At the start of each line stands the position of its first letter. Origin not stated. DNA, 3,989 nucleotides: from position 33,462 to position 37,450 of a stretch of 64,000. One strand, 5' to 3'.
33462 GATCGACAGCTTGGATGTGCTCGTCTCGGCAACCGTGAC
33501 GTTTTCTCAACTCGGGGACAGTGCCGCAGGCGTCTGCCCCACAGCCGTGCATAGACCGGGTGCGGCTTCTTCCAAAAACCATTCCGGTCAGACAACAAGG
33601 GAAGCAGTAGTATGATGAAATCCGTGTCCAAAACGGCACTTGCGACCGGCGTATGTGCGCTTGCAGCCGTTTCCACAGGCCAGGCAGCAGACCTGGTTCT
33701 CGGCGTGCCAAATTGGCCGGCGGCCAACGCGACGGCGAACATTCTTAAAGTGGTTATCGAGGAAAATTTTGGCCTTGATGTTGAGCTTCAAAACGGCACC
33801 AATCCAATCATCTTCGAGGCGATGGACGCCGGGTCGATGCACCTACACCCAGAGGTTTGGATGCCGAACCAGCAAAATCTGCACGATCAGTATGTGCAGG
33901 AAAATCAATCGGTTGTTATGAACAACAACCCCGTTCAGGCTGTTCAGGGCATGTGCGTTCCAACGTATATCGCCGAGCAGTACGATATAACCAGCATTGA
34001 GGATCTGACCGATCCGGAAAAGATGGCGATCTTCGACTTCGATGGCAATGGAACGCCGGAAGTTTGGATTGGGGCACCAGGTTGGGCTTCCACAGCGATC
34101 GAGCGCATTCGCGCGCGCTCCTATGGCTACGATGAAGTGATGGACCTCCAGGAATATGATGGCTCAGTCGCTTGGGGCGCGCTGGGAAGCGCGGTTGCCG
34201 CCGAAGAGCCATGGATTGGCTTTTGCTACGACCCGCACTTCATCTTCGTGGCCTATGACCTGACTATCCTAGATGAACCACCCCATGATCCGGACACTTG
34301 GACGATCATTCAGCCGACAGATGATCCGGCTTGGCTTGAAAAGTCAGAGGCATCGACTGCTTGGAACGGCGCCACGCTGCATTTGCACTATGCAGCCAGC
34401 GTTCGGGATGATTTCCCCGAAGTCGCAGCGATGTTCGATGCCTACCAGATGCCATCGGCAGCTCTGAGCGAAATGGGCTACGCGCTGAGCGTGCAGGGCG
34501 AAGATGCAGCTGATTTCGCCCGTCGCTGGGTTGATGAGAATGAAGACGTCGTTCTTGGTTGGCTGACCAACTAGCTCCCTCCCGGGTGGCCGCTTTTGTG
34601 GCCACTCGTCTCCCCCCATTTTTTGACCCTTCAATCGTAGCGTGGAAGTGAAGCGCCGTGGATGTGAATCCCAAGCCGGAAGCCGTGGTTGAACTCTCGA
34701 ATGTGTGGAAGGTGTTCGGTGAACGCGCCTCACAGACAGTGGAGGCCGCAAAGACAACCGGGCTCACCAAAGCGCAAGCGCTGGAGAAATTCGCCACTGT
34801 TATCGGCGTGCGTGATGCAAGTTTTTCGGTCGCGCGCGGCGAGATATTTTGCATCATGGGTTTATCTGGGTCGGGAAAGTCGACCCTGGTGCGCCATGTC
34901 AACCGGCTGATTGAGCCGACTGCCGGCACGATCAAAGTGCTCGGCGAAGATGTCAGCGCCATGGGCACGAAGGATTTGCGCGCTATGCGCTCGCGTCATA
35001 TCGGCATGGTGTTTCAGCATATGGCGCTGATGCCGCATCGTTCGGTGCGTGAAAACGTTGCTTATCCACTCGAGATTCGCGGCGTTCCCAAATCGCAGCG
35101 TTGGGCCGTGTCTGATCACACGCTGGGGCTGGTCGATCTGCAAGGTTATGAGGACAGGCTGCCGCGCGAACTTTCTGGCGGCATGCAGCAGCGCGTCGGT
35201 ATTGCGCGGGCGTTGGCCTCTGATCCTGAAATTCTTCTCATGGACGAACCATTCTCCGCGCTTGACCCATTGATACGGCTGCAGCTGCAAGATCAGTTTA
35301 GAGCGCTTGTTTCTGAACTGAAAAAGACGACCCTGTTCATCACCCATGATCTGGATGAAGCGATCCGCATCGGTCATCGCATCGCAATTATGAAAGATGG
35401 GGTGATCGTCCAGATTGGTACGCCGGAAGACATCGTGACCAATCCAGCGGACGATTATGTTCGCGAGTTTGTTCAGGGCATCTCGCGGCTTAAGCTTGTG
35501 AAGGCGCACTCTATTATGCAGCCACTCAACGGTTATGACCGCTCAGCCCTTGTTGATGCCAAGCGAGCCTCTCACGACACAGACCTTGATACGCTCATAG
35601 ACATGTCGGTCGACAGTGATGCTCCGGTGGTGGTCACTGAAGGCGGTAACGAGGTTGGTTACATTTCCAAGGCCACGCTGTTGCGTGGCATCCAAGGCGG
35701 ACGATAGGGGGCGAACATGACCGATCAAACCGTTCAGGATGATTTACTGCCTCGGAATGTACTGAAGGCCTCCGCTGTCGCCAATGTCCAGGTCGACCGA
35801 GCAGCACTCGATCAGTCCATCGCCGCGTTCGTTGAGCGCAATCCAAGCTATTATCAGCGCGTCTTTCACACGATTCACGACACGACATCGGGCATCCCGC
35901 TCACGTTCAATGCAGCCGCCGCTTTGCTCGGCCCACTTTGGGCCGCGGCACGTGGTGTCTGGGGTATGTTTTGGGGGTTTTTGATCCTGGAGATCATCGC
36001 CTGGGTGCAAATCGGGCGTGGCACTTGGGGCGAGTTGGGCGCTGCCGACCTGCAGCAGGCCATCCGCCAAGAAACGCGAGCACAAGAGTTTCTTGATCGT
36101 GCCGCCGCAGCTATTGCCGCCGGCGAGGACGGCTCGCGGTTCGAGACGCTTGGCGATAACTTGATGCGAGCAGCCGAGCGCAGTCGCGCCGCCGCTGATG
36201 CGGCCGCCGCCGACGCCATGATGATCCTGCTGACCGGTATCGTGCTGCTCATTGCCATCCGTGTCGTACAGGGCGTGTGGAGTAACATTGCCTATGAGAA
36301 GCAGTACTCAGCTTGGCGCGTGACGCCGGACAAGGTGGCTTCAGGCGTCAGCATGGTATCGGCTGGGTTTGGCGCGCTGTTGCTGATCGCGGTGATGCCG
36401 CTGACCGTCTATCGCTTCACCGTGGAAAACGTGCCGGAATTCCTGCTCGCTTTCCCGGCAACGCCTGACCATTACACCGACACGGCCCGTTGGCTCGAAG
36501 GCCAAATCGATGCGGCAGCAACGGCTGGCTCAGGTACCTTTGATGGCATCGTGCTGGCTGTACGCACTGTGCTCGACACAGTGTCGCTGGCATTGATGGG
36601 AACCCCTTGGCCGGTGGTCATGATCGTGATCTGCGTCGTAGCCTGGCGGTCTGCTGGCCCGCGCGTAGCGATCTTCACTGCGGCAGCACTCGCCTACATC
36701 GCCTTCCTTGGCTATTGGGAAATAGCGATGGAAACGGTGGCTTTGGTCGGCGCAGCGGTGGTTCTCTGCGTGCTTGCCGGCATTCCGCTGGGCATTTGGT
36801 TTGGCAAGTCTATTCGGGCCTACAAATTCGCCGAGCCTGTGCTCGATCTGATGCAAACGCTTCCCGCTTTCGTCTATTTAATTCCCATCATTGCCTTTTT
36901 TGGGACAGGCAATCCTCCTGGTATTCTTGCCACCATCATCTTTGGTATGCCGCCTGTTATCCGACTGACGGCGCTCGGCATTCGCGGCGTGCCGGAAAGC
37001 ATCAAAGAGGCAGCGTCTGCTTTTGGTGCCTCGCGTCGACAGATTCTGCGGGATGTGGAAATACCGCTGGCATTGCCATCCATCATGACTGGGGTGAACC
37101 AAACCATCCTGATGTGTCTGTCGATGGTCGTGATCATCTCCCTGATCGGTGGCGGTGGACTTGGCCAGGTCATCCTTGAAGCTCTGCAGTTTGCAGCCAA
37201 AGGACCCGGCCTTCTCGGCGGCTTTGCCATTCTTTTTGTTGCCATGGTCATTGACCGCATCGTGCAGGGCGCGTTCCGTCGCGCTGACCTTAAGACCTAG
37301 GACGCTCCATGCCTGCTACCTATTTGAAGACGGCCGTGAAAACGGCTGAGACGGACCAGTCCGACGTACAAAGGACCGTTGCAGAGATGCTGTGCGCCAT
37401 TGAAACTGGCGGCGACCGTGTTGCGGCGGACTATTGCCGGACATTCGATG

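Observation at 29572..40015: Self-contained organosulfonate operon best explained as cysteinolate/cysteate catabolism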

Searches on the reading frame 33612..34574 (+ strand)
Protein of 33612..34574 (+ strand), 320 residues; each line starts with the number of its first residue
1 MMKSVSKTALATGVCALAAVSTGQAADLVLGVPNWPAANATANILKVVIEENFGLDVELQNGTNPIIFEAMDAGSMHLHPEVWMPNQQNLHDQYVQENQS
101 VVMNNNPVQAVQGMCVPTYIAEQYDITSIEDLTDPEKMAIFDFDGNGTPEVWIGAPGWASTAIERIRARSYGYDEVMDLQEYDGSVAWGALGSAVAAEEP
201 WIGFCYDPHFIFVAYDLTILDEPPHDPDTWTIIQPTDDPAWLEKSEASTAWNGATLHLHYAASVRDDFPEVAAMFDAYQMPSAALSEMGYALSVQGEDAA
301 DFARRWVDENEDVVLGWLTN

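Call 3: search_protein_families(library=pfam, proteins=[window:33612-34574:+])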
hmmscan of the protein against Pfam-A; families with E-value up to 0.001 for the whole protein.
window:33612-34574:+ (320 aa): 1 family
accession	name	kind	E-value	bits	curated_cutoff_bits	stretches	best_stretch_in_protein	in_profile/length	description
PF04069.17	OpuAC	-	4.6e-51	174.3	21.2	1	27-309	2-257/257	Substrate binding domain of ABC-type glycine betaine transport system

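Call 4: search_protein_families(library=ncbifam, proteins=[window:33612-34574:+])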
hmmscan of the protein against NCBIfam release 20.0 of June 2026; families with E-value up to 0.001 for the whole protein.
window:33612-34574:+ (320 aa): 2 families
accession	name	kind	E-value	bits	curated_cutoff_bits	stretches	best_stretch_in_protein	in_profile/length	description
NF008334.0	PRK11119.1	equivalog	2.9e-17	62.8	215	1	44-319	47-324/331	glycine betaine/L-proline ABC transporter substrate-binding protein ProX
TIGR03414.1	ABC_choline_bnd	subfamily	1e-11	44.7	379.05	1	25-134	8-115/291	choline ABC transporter substrate-binding protein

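Call 34: search_solved_structures(query=window:33612-34574:+, show_alignments=3, max_evalue=0.01)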
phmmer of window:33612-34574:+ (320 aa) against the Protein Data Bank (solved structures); distinct sequences matched with E-value up to 0.01: 12.
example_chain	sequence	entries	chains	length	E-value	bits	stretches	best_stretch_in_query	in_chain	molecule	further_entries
3tmg_A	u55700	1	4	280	1.3e-10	44.1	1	27-223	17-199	Glycine betaine, L-proline ABC transporter, glycine/betaine/L-proline-binding protein (Pro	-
7yle_A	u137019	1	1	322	1.4e-08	37.5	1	11-319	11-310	Glycine betaine/proline ABC transporter, periplasmic glycinebetaine/proline-binding protei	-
4xz6_A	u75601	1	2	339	2e-06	30.4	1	7-318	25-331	Glycine betaine/proline ABC transporter, periplasmic substrate-binding protein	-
7ahc_A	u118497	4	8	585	5.5e-06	29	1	16-224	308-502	ABC transporter permease subunit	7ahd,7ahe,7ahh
3l6g_A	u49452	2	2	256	5.7e-06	28.9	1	32-225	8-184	Betaine ABC transporter permease and substrate binding protein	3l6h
1r9l_A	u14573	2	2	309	7.4e-05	25.3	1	83-164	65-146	Glycine betaine-binding periplasmic protein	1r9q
9egj_A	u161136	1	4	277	0.00097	21.6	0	29-83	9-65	Ergothioneine transporter EgtUC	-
9egh_A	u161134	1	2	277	0.0015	20.9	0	28-83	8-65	Ergothioneine transporter EgtUC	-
7txl_A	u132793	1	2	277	0.002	20.6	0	28-83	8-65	Choline transporter (Glycine betaine transport system permease protein)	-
7txk_A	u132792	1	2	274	0.0021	20.5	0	28-83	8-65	Choline transporter (Glycine betaine transport system permease protein)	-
2b4l_A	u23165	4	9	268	0.0042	19.5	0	30-132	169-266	Glycine betaine-binding protein | Glycine betaine ABC transport system glycine betaine-binding protein OpuAC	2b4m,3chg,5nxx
9o5f_A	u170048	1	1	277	0.0071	18.7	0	29-83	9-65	Ergothioneine transporter EgtUC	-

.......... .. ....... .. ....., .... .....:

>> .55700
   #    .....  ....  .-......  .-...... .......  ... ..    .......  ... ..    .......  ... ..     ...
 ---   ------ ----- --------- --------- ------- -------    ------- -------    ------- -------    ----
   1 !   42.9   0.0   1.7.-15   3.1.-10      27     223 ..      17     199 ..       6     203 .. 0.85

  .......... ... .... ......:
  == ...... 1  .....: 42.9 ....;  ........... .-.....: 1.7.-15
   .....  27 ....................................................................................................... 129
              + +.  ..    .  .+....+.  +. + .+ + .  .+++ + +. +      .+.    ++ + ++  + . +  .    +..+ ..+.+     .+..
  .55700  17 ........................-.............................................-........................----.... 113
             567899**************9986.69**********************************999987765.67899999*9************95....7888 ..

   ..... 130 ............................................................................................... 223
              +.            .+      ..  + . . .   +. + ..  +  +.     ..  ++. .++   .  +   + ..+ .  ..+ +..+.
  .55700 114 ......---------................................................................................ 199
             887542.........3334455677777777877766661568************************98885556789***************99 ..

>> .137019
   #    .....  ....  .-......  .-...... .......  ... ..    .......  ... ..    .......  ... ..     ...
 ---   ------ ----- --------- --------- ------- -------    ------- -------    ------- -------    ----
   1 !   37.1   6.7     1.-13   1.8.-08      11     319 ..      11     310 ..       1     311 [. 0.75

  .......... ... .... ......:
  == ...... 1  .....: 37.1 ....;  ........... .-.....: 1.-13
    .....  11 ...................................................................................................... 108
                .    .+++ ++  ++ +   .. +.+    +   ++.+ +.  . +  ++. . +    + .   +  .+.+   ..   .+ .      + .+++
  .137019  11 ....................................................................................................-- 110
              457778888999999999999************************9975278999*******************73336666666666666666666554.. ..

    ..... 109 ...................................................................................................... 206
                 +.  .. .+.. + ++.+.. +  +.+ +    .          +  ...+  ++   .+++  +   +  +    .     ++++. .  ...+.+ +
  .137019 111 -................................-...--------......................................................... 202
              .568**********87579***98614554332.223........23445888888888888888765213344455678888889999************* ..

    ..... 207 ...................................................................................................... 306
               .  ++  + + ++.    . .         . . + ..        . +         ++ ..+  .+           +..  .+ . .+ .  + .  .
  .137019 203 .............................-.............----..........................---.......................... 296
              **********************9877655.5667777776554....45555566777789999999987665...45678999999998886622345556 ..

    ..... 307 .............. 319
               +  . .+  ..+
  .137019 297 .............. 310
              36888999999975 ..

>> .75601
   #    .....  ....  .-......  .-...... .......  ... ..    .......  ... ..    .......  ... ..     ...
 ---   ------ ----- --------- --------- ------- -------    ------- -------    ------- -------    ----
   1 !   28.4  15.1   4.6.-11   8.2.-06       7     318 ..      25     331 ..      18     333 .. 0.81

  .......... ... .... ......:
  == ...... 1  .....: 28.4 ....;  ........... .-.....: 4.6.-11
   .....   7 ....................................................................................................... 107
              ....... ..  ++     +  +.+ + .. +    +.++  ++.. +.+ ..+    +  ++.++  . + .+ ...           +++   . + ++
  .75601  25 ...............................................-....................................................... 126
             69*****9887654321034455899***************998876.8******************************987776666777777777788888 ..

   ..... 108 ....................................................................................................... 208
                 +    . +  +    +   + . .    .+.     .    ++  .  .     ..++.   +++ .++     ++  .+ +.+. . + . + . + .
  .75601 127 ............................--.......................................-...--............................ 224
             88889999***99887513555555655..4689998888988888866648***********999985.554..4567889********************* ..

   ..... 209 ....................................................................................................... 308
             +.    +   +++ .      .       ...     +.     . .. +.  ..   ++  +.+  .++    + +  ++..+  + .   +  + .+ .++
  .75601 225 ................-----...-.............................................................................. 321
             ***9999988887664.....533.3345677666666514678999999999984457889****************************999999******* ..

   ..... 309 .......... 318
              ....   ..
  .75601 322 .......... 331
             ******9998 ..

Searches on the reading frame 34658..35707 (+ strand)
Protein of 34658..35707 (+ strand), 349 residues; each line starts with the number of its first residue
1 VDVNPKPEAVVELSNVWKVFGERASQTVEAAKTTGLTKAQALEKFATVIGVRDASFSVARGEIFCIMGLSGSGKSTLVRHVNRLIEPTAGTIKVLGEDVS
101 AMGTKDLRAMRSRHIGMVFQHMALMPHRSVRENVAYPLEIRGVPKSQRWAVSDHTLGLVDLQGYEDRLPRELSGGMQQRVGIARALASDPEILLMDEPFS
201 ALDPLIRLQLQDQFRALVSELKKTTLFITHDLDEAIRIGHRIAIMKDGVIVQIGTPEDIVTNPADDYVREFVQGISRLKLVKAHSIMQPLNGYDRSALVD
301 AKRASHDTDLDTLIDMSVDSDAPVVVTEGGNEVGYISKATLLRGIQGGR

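Call 3: search_protein_families(library=pfam, proteins=[window:34658-35707:+])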
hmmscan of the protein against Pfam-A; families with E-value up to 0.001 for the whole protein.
window:34658-35707:+ (349 aa): 3 families
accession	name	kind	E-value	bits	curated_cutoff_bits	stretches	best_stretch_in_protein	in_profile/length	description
PF00005.33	ABC_tran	-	3.4e-34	118.8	25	1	52-199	2-136/137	ABC transporter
PF13304.12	AAA_21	-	3.2e-06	27.8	27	1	150-231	220-299/304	AAA domain, putative AbiEii toxin, Type IV TA system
PF13191.12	AAA_16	-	0.00023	22.1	32.6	0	59-90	20-54/167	AAA ATPase domain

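Call 4: search_protein_families(library=ncbifam, proteins=[window:34658-35707:+])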
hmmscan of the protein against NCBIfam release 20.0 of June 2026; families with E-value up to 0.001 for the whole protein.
window:34658-35707:+ (349 aa): 187 families (the best 25 are shown)
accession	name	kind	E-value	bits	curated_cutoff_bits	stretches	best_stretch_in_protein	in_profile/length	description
TIGR03415.1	ABC_choXWV_ATP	equivalog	1.7e-104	349.8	483.75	1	11-331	1-326/382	choline ABC transporter ATP-binding protein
TIGR01186.1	proV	subfamily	9.5e-103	344.1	326.6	1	47-292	5-250/363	betaine/proline/choline family ABC transporter ATP-binding protein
NF007480.0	PRK10070.1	equivalog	9.2e-91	304.6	444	1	11-286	5-279/400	glycine betaine/L-proline ABC transporter ATP-binding protein ProV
TIGR03265.1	PhnT2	equivalog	2.2e-66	224.5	457.7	1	43-280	12-243/353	putative 2-aminoethylphosphonate ABC transporter ATP-binding protein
TIGR00968.1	3a0106s01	subfamily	1.1e-64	218.1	342.75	1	41-277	6-236/237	sulfate ABC transporter ATP-binding protein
TIGR01187.1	potA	subfamily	4.1e-63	213.4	355.6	1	66-281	1-210/325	polyamine ABC transporter ATP-binding protein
NF006987.0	PRK09452.1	equivalog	7.3e-58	196.1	482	1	41-279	22-255/378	spermidine/putrescine ABC transporter ATP-binding protein PotA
NF040933.2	ABC_arch_GlcV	equivalog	7.8e-58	196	450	1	46-280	17-250/357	glucose ABC transporter ATP-binding protein GlcV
NF008653.0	PRK11650.1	subfamily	1.4e-57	195.4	432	1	50-282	19-244/357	sn-glycerol-3-phosphate ABC transporter ATP-binding protein UgpC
NF008105.0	PRK10851.1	equivalog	7.1e-57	192.7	502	1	51-279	18-244/362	sulfate/thiosulfate ABC transporter ATP-binding protein CysA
NF008513.0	PRK11432.1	equivalog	2.3e-55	187.9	496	1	44-274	15-239/351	ferric ABC transporter ATP-binding protein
NF040840.2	tungstate_WtpC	equivalog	2.9e-55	187.9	440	1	50-272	15-231/347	tungstate ABC transporter ATP-binding protein WtpC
NF043075.1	MMSYN1_0197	equivalog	7.6e-54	182.9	550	1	50-274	17-234/341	spermidine/putrescine ABC transporter ATP-binding protein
TIGR03258.1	PhnT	equivalog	9.8e-54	182.7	499.15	1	45-273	18-241/359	2-aminoethylphosphonate ABC transport system ATP-binding subunit PhnT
TIGR02314.1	ABC_MetN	equivalog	1.5e-53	182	499.7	1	48-280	18-249/343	methionine ABC transporter ATP-binding protein MetN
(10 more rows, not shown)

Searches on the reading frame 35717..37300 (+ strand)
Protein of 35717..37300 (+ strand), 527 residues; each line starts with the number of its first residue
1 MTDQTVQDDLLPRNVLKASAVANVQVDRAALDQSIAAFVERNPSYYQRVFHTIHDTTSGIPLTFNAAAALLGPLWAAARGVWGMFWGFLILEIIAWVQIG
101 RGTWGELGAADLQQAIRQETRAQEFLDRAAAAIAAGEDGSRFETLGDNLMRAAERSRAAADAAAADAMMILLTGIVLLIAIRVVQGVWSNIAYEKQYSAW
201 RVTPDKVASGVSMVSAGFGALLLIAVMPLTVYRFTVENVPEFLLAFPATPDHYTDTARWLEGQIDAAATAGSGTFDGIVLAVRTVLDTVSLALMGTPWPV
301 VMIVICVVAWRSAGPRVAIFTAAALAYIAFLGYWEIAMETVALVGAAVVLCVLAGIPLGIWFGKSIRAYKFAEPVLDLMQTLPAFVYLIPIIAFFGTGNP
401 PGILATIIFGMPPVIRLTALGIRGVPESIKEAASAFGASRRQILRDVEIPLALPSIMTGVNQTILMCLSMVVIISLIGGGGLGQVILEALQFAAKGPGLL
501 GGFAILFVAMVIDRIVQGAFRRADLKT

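Call 3: search_protein_families(library=pfam, proteins=[window:35717-37300:+])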
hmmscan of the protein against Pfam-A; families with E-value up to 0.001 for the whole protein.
window:35717-37300:+ (527 aa): 1 family
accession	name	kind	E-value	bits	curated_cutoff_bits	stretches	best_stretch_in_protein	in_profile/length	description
PF00528.27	BPD_transp_1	-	1.1e-25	90.9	26.4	1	355-517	1-176/184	Binding-protein-dependent transport system inner membrane component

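Call 4: search_protein_families(library=ncbifam, proteins=[window:35717-37300:+])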
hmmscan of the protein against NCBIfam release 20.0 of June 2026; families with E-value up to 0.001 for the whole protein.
window:35717-37300:+ (527 aa): 21 families
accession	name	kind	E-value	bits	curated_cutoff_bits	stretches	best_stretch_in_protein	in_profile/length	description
TIGR03416.1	ABC_choXWV_perm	equivalog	1e-77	261.2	363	1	258-516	8-267/267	choline ABC transporter permease subunit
NF008196.0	PRK10952.1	equivalog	6.6e-75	252.1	439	1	257-521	66-330/356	glycine betaine/L-proline ABC transporter permease ProW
NF040733.1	ABC_perm_U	equivalog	1.6e-14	54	295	1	343-517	64-239/251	ABC transporter permease subunit SaoP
TIGR01183.1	ntrB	equivalog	4e-14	52.8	209.05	1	342-516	24-199/202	nitrate ABC transporter permease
NF007545.0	PRK10160.1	equivalog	3.2e-13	49.7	342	1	341-514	84-258/275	taurine ABC transporter permease TauC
TIGR01097.1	PhnE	equivalog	4.6e-11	42.7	216.7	1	333-515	57-243/252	phosphonate ABC transporter, permease protein PhnE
TIGR03226.1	PhnU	equivalog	8.9e-09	35.2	283.45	1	389-482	170-262/311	2-aminoethylphosphonate ABC transporter permease subunit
TIGR00974.1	3a0107s02c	equivalog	1.4e-08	34.2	193.45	1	298-460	17-190/272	phosphate ABC transporter permease PstA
NF008470.0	PRK11365.1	equivalog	3.8e-08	33.1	347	1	352-493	77-219/263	aliphatic sulfonate ABC transporter permease SsuC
NF011624.0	PRK15050.1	equivalog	5.5e-08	32.3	247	1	403-479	165-241/297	2-aminoethylphosphonate ABC transporter permease subunit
NF007047.0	PRK09500.1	equivalog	3.8e-06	26.7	326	1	401-480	130-209/257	spermidine/putrescine ABC transporter permease PotC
NF008430.0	PRK11268.1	equivalog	5.7e-06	25.6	439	1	342-463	88-217/295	phosphate ABC transporter permease PstA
NF006939.0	PRK09421.1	equivalog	9.9e-06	25.1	262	1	403-460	97-154/230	molybdate ABC transporter permease subunit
TIGR01581.1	Mo_ABC_porter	hypoth_equivalog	2.8e-05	23.7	210.3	0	403-460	107-164/225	ABC transporter permease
NF008049.0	PRK10782.1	subfamily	3.1e-05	23.8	212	1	364-487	48-177/217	methionine ABC transporter permease MetI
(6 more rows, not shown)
